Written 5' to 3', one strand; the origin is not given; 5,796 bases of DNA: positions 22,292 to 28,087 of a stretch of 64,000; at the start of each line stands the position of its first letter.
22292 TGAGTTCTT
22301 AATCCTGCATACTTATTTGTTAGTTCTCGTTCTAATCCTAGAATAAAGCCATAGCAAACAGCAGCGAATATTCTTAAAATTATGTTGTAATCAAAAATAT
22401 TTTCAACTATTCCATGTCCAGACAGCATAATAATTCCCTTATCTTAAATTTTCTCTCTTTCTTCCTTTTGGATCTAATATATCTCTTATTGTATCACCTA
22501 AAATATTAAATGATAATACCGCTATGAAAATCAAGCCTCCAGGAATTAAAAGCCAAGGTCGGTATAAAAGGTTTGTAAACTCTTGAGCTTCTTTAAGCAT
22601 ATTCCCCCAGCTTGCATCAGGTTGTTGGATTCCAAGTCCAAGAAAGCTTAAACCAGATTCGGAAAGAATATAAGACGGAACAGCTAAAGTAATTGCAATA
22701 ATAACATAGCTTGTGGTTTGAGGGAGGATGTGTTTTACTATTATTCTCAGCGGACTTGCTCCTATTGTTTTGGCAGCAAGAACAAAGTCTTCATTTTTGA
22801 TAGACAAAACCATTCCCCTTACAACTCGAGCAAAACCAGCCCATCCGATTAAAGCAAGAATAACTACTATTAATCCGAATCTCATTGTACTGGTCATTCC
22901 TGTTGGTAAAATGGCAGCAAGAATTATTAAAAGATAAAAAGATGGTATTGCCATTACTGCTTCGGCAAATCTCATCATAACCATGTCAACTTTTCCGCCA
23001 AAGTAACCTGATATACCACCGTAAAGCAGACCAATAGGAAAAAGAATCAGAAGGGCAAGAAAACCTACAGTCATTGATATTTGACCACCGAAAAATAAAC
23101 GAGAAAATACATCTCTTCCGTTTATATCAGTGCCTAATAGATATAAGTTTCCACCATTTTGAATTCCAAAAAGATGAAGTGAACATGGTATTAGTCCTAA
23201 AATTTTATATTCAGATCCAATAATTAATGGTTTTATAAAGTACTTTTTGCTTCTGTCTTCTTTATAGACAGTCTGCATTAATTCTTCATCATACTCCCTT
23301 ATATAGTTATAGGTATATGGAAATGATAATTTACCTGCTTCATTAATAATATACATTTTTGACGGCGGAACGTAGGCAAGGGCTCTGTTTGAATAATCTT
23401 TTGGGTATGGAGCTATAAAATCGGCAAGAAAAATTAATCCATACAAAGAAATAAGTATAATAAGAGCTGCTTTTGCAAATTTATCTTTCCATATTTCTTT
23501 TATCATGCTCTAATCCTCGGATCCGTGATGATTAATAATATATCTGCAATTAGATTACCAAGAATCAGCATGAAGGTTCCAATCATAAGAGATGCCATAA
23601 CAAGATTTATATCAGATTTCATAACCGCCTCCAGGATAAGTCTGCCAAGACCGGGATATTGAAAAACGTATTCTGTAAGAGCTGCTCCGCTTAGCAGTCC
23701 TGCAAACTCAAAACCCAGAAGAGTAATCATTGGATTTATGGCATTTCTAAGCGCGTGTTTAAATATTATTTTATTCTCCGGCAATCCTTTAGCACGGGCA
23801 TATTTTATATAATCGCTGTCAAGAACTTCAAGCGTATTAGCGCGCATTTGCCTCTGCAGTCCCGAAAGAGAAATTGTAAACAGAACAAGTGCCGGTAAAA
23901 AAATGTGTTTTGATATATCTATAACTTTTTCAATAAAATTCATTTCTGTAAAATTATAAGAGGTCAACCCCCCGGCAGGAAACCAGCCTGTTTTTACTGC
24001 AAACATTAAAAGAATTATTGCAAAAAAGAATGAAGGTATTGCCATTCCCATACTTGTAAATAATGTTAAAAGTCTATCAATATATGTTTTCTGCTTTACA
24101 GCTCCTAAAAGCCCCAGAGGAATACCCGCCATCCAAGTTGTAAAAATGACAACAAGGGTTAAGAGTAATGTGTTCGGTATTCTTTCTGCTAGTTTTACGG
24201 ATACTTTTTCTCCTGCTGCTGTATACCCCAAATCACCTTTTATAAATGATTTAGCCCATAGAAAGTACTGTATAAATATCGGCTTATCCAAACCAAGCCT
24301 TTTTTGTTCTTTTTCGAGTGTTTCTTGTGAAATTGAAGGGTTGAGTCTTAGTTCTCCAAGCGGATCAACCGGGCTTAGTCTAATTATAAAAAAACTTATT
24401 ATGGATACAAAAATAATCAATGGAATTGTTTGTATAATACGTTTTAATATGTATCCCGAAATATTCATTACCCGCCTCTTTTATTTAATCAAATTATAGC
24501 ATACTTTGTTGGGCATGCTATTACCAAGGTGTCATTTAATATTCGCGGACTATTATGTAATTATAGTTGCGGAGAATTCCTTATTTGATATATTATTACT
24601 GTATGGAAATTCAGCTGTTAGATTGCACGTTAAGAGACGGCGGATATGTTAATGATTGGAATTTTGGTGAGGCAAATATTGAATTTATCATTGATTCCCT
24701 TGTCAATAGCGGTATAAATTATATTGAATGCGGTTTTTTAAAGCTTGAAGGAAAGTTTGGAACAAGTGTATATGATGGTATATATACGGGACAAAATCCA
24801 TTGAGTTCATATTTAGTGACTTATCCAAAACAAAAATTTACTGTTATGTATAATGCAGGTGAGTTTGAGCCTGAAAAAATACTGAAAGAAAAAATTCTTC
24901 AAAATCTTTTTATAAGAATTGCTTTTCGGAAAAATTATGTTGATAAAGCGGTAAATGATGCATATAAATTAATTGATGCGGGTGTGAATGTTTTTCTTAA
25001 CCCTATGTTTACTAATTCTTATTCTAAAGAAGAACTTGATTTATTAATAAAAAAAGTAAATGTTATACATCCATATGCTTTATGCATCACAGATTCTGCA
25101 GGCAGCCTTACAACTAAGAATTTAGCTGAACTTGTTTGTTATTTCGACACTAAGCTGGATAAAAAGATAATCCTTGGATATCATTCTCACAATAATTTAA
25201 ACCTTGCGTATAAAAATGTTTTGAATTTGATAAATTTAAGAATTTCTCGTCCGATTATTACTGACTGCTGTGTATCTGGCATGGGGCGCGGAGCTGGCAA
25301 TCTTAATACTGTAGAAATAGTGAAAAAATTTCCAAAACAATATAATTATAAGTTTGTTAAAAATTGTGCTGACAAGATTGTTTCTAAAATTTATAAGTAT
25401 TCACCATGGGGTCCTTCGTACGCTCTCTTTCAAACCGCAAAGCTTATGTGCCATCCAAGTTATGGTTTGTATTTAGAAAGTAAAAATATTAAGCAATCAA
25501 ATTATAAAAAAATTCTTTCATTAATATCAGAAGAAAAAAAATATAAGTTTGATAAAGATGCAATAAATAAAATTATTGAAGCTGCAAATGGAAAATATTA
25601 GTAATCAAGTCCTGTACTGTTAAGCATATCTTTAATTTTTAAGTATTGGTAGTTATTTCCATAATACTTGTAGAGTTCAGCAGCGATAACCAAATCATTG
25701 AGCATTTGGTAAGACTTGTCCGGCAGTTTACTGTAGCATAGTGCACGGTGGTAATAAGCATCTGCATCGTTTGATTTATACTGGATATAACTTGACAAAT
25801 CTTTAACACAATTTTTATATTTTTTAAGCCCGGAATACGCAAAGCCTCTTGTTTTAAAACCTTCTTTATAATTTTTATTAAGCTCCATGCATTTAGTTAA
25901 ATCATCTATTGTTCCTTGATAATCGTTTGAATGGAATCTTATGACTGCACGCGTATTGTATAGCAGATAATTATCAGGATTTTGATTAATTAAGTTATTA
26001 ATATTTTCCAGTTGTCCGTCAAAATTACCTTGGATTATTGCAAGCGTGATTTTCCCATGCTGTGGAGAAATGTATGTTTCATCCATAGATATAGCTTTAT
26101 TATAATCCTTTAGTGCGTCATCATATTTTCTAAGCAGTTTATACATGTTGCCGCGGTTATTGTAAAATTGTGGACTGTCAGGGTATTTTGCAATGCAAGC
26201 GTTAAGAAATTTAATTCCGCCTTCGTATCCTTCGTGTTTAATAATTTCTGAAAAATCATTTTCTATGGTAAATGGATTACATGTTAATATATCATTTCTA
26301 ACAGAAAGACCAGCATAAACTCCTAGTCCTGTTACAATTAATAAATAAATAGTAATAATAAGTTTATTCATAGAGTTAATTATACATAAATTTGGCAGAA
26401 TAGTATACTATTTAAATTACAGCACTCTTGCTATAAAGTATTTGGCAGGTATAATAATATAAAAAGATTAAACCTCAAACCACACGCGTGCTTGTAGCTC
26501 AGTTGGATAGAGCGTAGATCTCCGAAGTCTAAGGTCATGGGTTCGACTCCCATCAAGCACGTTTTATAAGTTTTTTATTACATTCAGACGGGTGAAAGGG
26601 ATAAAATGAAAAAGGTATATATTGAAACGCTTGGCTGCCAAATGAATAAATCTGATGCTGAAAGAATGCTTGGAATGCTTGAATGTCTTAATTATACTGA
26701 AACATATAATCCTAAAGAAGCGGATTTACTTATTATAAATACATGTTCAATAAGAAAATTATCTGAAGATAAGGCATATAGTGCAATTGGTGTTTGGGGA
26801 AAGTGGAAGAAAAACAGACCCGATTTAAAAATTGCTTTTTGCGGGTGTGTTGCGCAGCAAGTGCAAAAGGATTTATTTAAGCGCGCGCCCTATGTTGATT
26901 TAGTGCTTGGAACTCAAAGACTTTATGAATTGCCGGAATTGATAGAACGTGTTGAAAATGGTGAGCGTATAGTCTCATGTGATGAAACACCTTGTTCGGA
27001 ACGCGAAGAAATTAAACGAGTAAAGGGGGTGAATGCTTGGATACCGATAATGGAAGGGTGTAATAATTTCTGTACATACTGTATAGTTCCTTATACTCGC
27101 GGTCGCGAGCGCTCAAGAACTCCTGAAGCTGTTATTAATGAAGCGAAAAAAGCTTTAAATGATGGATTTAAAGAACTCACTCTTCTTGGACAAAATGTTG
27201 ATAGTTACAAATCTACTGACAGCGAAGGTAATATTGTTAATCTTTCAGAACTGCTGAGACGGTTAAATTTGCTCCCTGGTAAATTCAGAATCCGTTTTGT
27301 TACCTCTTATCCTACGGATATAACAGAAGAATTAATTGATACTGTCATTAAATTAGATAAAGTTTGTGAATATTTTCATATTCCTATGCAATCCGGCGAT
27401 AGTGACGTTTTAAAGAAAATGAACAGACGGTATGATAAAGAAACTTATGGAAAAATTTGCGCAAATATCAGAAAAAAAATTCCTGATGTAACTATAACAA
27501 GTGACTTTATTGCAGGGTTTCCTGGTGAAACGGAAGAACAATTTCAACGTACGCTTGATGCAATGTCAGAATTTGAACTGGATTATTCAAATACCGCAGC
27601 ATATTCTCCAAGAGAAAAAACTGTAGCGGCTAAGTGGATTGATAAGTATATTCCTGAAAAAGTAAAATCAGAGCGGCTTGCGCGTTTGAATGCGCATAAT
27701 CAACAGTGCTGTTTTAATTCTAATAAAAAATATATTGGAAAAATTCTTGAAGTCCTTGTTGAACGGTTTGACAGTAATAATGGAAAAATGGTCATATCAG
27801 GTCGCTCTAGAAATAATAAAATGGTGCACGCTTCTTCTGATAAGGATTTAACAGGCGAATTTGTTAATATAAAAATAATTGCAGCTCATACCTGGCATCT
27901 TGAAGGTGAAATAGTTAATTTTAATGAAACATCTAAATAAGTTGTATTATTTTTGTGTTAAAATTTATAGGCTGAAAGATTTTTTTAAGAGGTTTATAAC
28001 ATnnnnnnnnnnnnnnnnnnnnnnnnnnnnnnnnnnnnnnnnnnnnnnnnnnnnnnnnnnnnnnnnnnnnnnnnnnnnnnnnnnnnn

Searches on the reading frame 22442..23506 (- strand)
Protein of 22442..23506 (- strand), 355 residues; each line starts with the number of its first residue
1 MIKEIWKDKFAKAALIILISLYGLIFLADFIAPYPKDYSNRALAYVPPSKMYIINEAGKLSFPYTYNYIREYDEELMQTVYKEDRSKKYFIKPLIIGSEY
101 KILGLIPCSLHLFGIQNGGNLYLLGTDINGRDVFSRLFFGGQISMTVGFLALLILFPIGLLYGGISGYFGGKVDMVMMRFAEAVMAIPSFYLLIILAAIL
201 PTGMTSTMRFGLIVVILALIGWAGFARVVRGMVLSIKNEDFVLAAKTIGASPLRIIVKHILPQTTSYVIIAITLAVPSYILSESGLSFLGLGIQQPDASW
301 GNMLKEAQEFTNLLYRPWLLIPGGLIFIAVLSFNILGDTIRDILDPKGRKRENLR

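Call 111: search_protein_families(library=pfam, max_evalue=0.00001, proteins=[window:22442-23506:-])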
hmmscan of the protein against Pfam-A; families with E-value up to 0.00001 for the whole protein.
window:22442-23506:- (355 aa): 2 families
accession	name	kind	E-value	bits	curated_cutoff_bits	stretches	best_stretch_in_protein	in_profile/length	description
PF00528.27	BPD_transp_1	-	5.2e-31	108.2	26.4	1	159-347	1-181/184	Binding-protein-dependent transport system inner membrane component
PF12911.12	OppC_N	-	9.3e-06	25.9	23.9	1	5-48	10-53/53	N-terminal TM domain of oligopeptide transport permease C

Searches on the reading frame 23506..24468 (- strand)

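Call 111: search_protein_families(library=pfam, max_evalue=0.00001, proteins=[window:23506-24468:-])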
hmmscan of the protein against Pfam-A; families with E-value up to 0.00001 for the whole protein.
window:23506-24468:- (321 aa): 2 families
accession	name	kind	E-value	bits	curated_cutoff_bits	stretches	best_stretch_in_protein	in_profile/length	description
PF00528.27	BPD_transp_1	-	3.4e-44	151.2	26.4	1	115-320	1-183/184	Binding-protein-dependent transport system inner membrane component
PF19300.4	BPD_transp_1_N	-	1.2e-08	35.6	23.8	1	6-79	4-76/114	Binding-prot-dependent transport system membrane comp, N-term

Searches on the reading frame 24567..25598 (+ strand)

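Call 111: search_protein_families(library=pfam, max_evalue=0.00001, proteins=[window:24567-25598:+])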
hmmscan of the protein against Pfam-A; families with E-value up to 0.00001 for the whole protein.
window:24567-25598:+ (344 aa): 1 family
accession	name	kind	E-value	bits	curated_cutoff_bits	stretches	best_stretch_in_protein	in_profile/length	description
PF00682.25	HMGL-like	-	6.6e-16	58.9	29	1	15-253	2-237/260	HMGL-like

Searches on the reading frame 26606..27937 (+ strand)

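Call 111: search_protein_families(library=pfam, max_evalue=0.00001, proteins=[window:26606-27937:+])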
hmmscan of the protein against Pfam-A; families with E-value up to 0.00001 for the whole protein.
window:26606-27937:+ (444 aa): 3 families
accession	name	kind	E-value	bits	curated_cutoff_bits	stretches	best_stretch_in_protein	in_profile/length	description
PF04055.27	Radical_SAM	-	4.7e-29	102.1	29.5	1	146-318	1-164/166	Radical SAM superfamily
PF00919.26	UPF0004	-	3.1e-28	98.1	27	1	3-102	1-98/98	Uncharacterized protein family UPF0004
PF01938.26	TRAM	-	5.2e-08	33.1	21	1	374-437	1-61/61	TRAM domain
